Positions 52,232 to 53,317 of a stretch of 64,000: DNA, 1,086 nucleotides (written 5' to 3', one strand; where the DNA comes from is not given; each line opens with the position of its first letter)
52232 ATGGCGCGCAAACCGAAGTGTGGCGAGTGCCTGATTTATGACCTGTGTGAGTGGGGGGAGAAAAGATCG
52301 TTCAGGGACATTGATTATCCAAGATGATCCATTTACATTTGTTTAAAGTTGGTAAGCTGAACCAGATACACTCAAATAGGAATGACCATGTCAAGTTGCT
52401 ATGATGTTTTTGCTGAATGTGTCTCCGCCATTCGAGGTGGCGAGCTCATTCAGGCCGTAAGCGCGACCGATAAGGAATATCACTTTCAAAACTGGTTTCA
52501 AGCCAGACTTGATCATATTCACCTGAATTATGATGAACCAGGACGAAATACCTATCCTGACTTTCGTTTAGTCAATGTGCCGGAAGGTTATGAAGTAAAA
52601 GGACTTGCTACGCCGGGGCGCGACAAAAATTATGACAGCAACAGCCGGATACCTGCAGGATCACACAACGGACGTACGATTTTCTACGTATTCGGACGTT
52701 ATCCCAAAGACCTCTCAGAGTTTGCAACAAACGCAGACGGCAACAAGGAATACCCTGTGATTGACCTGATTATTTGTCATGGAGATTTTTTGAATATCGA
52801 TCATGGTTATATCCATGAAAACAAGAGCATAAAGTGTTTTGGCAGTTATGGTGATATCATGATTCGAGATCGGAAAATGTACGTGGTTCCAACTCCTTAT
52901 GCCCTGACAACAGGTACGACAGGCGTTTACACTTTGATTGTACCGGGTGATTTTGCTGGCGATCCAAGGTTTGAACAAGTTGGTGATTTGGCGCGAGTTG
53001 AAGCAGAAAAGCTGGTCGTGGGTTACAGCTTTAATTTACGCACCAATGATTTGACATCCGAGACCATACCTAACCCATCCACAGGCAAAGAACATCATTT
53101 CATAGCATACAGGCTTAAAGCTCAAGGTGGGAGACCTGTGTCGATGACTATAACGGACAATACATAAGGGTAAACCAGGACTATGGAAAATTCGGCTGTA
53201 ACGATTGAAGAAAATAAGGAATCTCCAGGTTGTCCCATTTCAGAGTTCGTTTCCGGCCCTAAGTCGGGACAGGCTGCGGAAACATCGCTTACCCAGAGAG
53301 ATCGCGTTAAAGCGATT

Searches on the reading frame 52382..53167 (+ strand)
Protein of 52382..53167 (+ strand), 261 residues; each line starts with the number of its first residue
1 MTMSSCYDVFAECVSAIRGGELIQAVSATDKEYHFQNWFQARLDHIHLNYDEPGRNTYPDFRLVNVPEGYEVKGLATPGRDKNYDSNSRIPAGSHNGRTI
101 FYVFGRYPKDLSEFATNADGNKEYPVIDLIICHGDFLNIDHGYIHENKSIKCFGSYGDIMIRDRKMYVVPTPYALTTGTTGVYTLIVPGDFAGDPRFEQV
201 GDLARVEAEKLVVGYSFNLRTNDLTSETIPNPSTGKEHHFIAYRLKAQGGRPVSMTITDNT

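Call 3: search_protein_families(library=pfam, proteins=[window:52382-53167:+], max_evalue=0.1)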
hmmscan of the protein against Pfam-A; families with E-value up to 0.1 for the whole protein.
window:52382-53167:+ (261 aa): 0 families

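Call 4: search_protein_families(library=padloc, proteins=[window:52382-53167:+], max_evalue=0.1)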
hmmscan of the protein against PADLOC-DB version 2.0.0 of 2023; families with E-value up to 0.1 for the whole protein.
window:52382-53167:+ (261 aa): 0 families

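Call 5: search_protein_families(library=ncbifam, proteins=[window:52382-53167:+], max_evalue=0.1)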
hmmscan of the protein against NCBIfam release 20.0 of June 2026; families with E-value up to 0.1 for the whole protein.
window:52382-53167:+ (261 aa): 0 families

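Call 6: find_homologous_proteins(query=window:52382-53167:+, max_evalue=0.001)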
Query window:52382-53167:+ (261 aa): 3399 proteins with E <= 0.001 among 3734 candidates; the best 120 are listed.
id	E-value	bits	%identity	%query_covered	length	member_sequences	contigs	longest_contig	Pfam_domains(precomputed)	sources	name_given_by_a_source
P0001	5.3e-167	572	93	99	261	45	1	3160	-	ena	-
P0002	5.7e-150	516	87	97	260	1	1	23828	-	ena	-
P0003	9.6e-150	515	85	98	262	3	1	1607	-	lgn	-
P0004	3.1e-149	514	84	98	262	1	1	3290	-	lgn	-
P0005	5.5e-147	506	83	97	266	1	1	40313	-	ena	-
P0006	3.4e-146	504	84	98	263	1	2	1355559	-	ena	-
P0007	2.9e-144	497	80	98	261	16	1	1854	-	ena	-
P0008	4.3e-131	454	74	97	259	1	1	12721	-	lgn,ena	-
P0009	7.2e-131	453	72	97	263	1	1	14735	-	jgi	jgi:hypothetical protein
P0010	2.1e-130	452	75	97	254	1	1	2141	-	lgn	-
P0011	2.1e-129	449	74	97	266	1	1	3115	-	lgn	-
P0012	1.2e-127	443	74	97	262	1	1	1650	-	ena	-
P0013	3.9e-126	438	71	97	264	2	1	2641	-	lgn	-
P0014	8.5e-126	437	72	97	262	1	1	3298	-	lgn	-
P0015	1.3e-125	436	72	98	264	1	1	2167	-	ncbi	-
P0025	2.1e-119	416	69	98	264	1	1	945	-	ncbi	-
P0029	3.1e-118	412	70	97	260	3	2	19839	-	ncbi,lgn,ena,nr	ncbi:MAG TPA: hypothetical protein P5121_05235 [Caldilineaceae bacterium]|nr:hypothetical protein [C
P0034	2.9e-117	409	69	97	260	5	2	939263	-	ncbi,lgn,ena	ncbi:MAG TPA: hypothetical protein VF543_02930 [Pyrinomonadaceae bacterium]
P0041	1.7e-116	406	67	97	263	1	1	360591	-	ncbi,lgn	-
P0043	2.3e-116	406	65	98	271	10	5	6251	-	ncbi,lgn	-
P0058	9.6e-116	404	65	98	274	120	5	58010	-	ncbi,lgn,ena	-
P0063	1.1e-115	404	64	98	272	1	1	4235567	-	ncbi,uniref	ncbi:hypothetical protein [Lysobacter sp. FW306-1B-D06B]|uniref:hypothetical protein n=1 Tax=Lysobac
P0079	4.5e-115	402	65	99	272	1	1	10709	-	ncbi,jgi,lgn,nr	ncbi:MAG: hypothetical protein LBP86_02045 [Azoarcus sp.]|jgi:hypothetical protein|nr:hypothetical p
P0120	4.6e-114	398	67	97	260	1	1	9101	-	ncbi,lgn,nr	ncbi:MAG TPA: hypothetical protein VNO70_03390 [Blastocatellia bacterium]|nr:hypothetical protein [B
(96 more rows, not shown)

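Call 7: search_solved_structures(query=window:52382-53167:+, max_evalue=10)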
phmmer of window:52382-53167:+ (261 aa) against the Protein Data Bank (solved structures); distinct sequences matched with E-value up to 10: 0.

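Call 10: find_encoding_contigs(protein=P0063, flank=8000, max_places=3)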
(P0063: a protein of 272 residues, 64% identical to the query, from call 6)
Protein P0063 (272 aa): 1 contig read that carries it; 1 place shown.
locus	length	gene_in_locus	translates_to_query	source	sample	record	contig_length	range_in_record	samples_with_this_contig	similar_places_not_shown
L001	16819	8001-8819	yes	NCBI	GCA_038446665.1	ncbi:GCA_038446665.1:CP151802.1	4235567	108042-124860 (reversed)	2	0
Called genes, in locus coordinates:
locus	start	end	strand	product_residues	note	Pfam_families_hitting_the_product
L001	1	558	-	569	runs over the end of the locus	PF08446:PAS_2, PF01590:GAF, PF00360:PHY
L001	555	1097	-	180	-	PF01126:Heme_oxygenase (faint)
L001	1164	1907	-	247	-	PF00072:Response_reg, PF00486:Trans_reg_C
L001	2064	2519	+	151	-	PF09537:DUF2383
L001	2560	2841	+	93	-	-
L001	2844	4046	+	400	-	PF07992:Pyr_redox_2 (faint), PF01266:DAO, PF01494:FAD_binding_3 (faint), PF01593:Amino_oxidase (faint), PF13450:NAD_binding_8 (weak)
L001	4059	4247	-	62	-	-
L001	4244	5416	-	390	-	PF03929:PepSY_TM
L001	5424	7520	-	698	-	PF07715:Plug, PF00593:TonB_dep_Rec_b-barrel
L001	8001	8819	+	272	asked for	-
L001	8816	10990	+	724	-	PF01555:N6_N4_Mtase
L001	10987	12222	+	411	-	PF03235:GmrSD_N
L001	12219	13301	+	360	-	PF18737:HEPN_MAE_28990, PF18735:HEPN_RiboL-PSP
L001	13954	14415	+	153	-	PF01381:HTH_3, PF13560:HTH_31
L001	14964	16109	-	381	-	-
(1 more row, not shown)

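Call 11: find_encoding_contigs(protein=P0034, flank=8000, max_places=3)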
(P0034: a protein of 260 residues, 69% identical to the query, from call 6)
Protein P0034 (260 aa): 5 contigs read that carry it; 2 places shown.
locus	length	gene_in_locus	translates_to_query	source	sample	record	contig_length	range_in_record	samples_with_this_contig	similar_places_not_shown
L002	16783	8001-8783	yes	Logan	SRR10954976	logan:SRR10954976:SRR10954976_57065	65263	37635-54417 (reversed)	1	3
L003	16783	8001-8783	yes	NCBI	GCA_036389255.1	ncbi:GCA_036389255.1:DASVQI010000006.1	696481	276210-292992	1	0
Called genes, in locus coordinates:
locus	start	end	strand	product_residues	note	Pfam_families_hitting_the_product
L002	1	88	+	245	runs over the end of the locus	PF01026:TatD_DNase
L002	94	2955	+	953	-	PF24391:HD-CE, PF13589:HATPase_c_3 (weak)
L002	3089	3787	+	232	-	-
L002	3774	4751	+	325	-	-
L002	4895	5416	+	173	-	-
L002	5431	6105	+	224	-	-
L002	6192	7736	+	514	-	PF13271:DUF4062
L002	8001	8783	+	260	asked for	-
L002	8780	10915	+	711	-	PF01555:N6_N4_Mtase, PF08241:Methyltransf_11 (faint), PF01555:N6_N4_Mtase (weak)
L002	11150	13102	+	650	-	-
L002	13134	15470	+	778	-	PF24957:DrmE_C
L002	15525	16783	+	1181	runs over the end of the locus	PF00270:DEAD (faint), PF00271:Helicase_C (weak)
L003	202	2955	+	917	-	PF24391:HD-CE, PF13589:HATPase_c_3 (weak)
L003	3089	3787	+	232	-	-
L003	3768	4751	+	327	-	-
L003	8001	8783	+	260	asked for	-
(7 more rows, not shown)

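Call 13: find_encoding_contigs(protein=P0006, flank=8000, max_places=2)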
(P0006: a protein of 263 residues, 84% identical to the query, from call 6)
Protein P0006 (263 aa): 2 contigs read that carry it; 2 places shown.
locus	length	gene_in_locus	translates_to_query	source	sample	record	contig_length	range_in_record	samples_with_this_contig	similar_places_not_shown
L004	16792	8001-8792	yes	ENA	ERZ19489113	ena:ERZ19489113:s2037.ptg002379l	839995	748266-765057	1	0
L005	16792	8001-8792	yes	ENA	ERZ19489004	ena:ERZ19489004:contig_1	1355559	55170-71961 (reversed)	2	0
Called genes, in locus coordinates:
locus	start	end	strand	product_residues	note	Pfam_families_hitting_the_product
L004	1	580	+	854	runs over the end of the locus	PF07660:STN (weak), PF07715:Plug, PF00593:TonB_dep_Rec_b-barrel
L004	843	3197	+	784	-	PF07715:Plug, PF00593:TonB_dep_Rec_b-barrel, PF14905:OMP_b-brl_3 (weak)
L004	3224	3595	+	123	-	PF12893:Lumazine_bd_2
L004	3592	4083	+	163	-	PF00903:Glyoxalase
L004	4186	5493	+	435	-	PF00209:SNF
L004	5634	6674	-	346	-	PF01212:Beta_elim_lyase, PF00266:Aminotran_5 (weak)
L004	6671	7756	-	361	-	PF01008:IF-2B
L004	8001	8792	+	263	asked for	-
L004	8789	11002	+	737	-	PF01555:N6_N4_Mtase (weak), PF08241:Methyltransf_11 (faint), PF01555:N6_N4_Mtase (weak)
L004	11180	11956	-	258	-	PF00378:ECH_1, PF16113:ECH_2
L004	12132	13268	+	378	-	PF00266:Aminotran_5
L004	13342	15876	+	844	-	PF04313:HSDR_N (faint), PF13588:HSDR_N_2 (faint), PF04851:ResIII, PF00270:DEAD, PF18766:SWI2_SNF2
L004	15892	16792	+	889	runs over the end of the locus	PF02384:N6_Mtase, PF01170:UPF0020 (weak), PF01420:Methylase_S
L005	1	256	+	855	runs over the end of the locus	PF07660:STN (weak), PF07715:Plug, PF00593:TonB_dep_Rec_b-barrel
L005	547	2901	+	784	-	PF07715:Plug, PF00593:TonB_dep_Rec_b-barrel, PF14905:OMP_b-brl_3 (weak)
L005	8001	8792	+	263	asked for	-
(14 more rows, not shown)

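Call 14: find_encoding_contigs(protein=P0041, flank=8000, max_places=2)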
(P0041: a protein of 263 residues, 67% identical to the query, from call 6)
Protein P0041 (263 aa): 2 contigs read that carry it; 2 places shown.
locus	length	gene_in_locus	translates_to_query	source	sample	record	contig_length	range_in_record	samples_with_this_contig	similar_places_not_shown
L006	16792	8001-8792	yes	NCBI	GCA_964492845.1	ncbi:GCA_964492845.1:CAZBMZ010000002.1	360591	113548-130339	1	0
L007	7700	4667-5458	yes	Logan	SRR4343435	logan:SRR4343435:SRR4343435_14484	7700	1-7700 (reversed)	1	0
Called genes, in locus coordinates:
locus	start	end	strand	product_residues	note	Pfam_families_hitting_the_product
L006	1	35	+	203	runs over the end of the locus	PF05685:Uma2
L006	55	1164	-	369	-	PF02746:MR_MLE_N, PF26685:DUF8230_C, PF13378:MR_MLE_C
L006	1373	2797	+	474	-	PF01476:LysM, PF00182:Glyco_hydro_19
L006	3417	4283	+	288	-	-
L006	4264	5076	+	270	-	-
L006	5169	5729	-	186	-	PF05685:Uma2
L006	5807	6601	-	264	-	-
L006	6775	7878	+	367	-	-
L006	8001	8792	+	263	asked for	-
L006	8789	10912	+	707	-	PF01555:N6_N4_Mtase, PF01170:UPF0020 (faint), PF01555:N6_N4_Mtase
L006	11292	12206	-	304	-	PF21088:MS_channel_1st, PF00924:MS_channel_2nd, PF21082:MS_channel_3rd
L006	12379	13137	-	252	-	-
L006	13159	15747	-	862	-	PF19838:LptD_2, PF04453:LptD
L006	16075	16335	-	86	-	-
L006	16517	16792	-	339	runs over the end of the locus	PF02885:Glycos_trans_3N, PF00591:Glycos_transf_3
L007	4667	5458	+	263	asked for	-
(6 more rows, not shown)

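Call 21: predict_structure(alignment_id=A1)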
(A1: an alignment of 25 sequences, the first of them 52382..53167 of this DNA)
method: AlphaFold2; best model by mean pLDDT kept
length: 261 residues; sequences in the alignment: 25
mean_pLDDT: 67.0   pTM: 0.72
mean pLDDT of the five models: 67.0, 64.5, 63.2, 62.4, 61.9
residues with pLDDT >= 90: 35; 70-90: 112; 50-70: 40; < 50: 74
segments of 3 or more residues with pLDDT < 50: 52-70, 76-96, 142-169, 259-261
pLDDT, mean of each block of 10 residues (from residue 1): 70 92 79 76 81 42 41 48 32 47 77 86 86 73 35 31 36 67 85 91 82 70 79 83 90 69 32
secondary structure, 60 per line:
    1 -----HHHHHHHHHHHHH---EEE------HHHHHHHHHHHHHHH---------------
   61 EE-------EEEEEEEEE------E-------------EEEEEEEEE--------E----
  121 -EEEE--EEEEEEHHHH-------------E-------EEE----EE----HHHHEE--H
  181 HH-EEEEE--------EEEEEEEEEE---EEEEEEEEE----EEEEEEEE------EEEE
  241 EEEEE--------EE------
elements in order: H6-18 E22-24 H31-45 E70-78 E99-107 E122-125 E128-133 H134-137 E159-161 H172-175 E184-188 E197-206 E210-218 E223-230 E237-245

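Call 24: find_related_loci(query=A1, collection=genome_contigs, flank=10000)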
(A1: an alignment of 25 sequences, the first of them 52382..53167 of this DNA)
Query A1 (261 aa) in genome_contigs; peptide patterns used: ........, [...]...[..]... (x = any residue, [..] = any of these).
528 stretches matched a pattern; 477 encode a relative of the query (tblastn E <= 1e-3); the best 80 are kept; 80 distinct loci.
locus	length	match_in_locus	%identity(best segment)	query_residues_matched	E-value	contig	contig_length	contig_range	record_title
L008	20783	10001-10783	93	1-261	3e-169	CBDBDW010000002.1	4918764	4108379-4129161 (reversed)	MAG: Gammaproteobacteria bacterium isolate 554e3a7e-5989-4f2a-9094-f6ca052332fc genome assembly, contig: contig_2, whole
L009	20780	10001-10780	88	1-260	3e-160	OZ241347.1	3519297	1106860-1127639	MAG: Gammaproteobacteria bacterium isolate 902cf1fa-e630-4afc-8fc8-97bfb37d8fab genome assembly, chromosome: 1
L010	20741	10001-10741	69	3-256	9e-122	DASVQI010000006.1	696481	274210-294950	MAG TPA_asm: Pyrinomonadaceae bacterium isolate SMAG_U3204 k141_268180, whole genome shotgun sequence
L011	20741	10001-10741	67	3-256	7e-121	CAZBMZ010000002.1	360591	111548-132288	MAG TPA_asm: uncultured Clostridia bacterium isolate SRP090828_co2_158 genome assembly, contig: NODE_3_length_360591_cov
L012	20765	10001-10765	64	1-255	2e-120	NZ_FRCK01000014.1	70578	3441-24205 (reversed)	Paracoccus solventivorans strain DSM 6637, whole genome shotgun sequence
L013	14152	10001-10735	69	3-255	5e-120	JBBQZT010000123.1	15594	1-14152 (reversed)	MAG: Chloroflexia bacterium isolate Co_metawrap_2250 Cmw_2250_k141_20995709_length_15594_cov_29.9850, whole genome shotg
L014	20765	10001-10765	65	4-258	1e-119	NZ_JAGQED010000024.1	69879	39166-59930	Collimonas antrihumi strain DSM 104040 NODE_24_length_69879_cov_43.562292, whole genome shotgun sequence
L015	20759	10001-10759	65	4-256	3e-119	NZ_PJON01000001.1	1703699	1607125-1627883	Tabrizicola aquatica strain RCRI19 contig1, whole genome shotgun sequence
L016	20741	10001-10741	67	3-256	3e-119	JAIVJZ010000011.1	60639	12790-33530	MAG: Acidobacteria bacterium isolate MAG9 MTG9_70, whole genome shotgun sequence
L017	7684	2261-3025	63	1-255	6e-119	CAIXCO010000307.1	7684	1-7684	MAG: uncultured Chlorobiaceae bacterium isolate Ki3-D4_bin-316 genome assembly, contig: bin-316:307/391, whole genome sh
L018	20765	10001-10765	62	1-255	2e-118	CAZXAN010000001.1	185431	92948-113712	MAG TPA_asm: uncultured Candidatus Saccharibacteria bacterium isolate ERP113451_co1_173 genome assembly, contig: NODE_24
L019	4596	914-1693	65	2-261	2e-119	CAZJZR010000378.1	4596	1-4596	MAG TPA_asm: uncultured bacterium isolate binchicken_co209_84 genome assembly, contig: NODE_17934_length_4596_cov_8.8073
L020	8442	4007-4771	64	4-258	8e-119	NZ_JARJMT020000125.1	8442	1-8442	MAG: Tepidimonas sp. isolate MAG_5 k141_229168, whole genome shotgun sequence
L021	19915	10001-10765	64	4-258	2e-118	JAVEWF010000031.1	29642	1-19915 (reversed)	MAG: Rhodocyclaceae bacterium isolate BF4_139 NODE_4532_length_29642_cov_10.016094_Biofilm4, whole genome shotgun sequen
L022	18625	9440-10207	63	1-256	8e-118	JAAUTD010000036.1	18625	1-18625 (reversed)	MAG: Synechococcaceae cyanobacterium SM1_2_3 NODE_1018_length_18625_cov_2.281652, whole genome shotgun sequence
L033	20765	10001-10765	63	4-258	1e-116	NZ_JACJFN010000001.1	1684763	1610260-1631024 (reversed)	Aquipseudomonas guryensis strain SR9 contig1, whole genome shotgun sequence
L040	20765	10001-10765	62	4-258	2e-116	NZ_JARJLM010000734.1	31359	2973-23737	Cupriavidus basilensis strain GW210010_S58 Contig_734_48.2537, whole genome shotgun sequence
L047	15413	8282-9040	62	4-256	4e-115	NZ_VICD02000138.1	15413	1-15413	Marilutibacter maris strain KCTC 42381 310, whole genome shotgun sequence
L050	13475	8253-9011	62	4-256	6e-115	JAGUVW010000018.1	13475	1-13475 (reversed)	MAG: Pseudomonadales bacterium isolate DeMMO5_2 c_000000028107, whole genome shotgun sequence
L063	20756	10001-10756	60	4-255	1e-111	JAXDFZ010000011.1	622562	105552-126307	MAG: Blastocatellia bacterium isolate BP_49 scaffold_65109, whole genome shotgun sequence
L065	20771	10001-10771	61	1-256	1e-111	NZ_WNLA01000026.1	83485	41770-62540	Pseudoduganella ginsengisoli strain KCTC 42409 NODE_26_length_83485_cov_33.316262_26, whole genome shotgun sequence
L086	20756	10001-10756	58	4-256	3e-105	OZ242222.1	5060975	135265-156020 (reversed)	MAG: Candidatus Multivorans sp. isolate 294fb325-5f7d-45f9-a7ea-d7aadbeafeef genome assembly, chromosome: 1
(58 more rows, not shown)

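Call 25: fold_search(model_id=the predicted structure, library=pdb)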
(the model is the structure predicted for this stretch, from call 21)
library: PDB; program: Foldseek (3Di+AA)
matches with E <= 10: 415; with E <= 0.001: 0
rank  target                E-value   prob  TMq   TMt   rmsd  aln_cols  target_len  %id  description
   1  2rve_B                3.9e-02  0.84  0.29  0.34   7.5       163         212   13  THE CRYSTAL STRUCTURE OF ECORV ENDONUCLEASE AND OF ITS COMPLEXES WITH COGNATE AND NON-COGNATE DNA SEGMENTS (released 1992-01-15)
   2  1sx8_A                4.2e-02  0.94  0.34  0.37   7.2       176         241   14  EcoRV bound to cognate DNA and Mn2+ (released 2004-04-06)
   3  1eon_A                4.4e-02  0.98  0.37  0.40   6.7       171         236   15  ECORV BOUND TO 3'-S-PHOSPHOROTHIOLATE DNA AND CA2+ (released 2000-04-04)
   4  2b0e_A                6.0e-02  0.84  0.32  0.35   6.7       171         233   13  EcoRV Restriction Endonuclease/GAAUTC/Ca2+ (released 2005-09-27)
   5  9jt2_B                1.4e-01  0.20  0.18  0.12  16.9       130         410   13  substrate-bound NbaSPARDA complexes (released 2025-04-02)
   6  1bss_B                2.0e-01  0.54  0.30  0.34   7.2       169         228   15  ECORV-T93A/DNA/CA2+ (released 1998-09-02)
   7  9kwu                  2.0e-01  0.02  0.11  0.10  18.8       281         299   11  D98N/C135A mutant of a copper-containing nitrite reductase in complex with nitrite (released 2025-06-11)
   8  9kwt                  2.1e-01  0.02  0.11  0.10  18.7       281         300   10  Structure of a copper-containing nitrite reductase (D98N/G136A mutant) from Geobacillus thermodenitrificans (released 2025-06-11)
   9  3x1e                  2.3e-01  0.02  0.10  0.09  18.8       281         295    9  Structure of copper-containing nitrite reductase from Geobacillus thermodenitrificans without chloride (released 2015-11-18)
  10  9kvl                  2.4e-01  0.02  0.11  0.10  18.8       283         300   11  Neutron and X-ray joint refined structure of a copper-containing nitrite reductase (C135A mutant) in complex with nitrit (released 2025-06-11)
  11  9jsz_J                2.9e-01  0.23  0.20  0.14  15.7       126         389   12  active NbaSPARDA complexes (released 2025-04-02)
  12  3wkq                  3.2e-01  0.02  0.10  0.09  19.4       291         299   10  Copper-containing nitrite reductase from Geobacillus thermodenitrificans in complex with formate (released 2013-12-11)
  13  9kwv                  3.9e-01  0.01  0.09  0.08  19.4       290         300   10  Structure of a D98N/C135A/G136A mutant copper-containing nitrite reductase in complex with nitrite (released 2025-06-11)
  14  9kvm                  4.7e-01  0.01  0.09  0.08  18.8       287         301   10  Neutron and X-ray joint refined structure of a copper-containing nitrite reductase (C135A mutant) in complex with format (released 2025-06-11)
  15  9qcc_Y                5.0e-01  0.10  0.10  0.07  14.4        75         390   12  Activated XauSPARDA filament assembly with bound dsDNA substrate (released 2025-12-17)
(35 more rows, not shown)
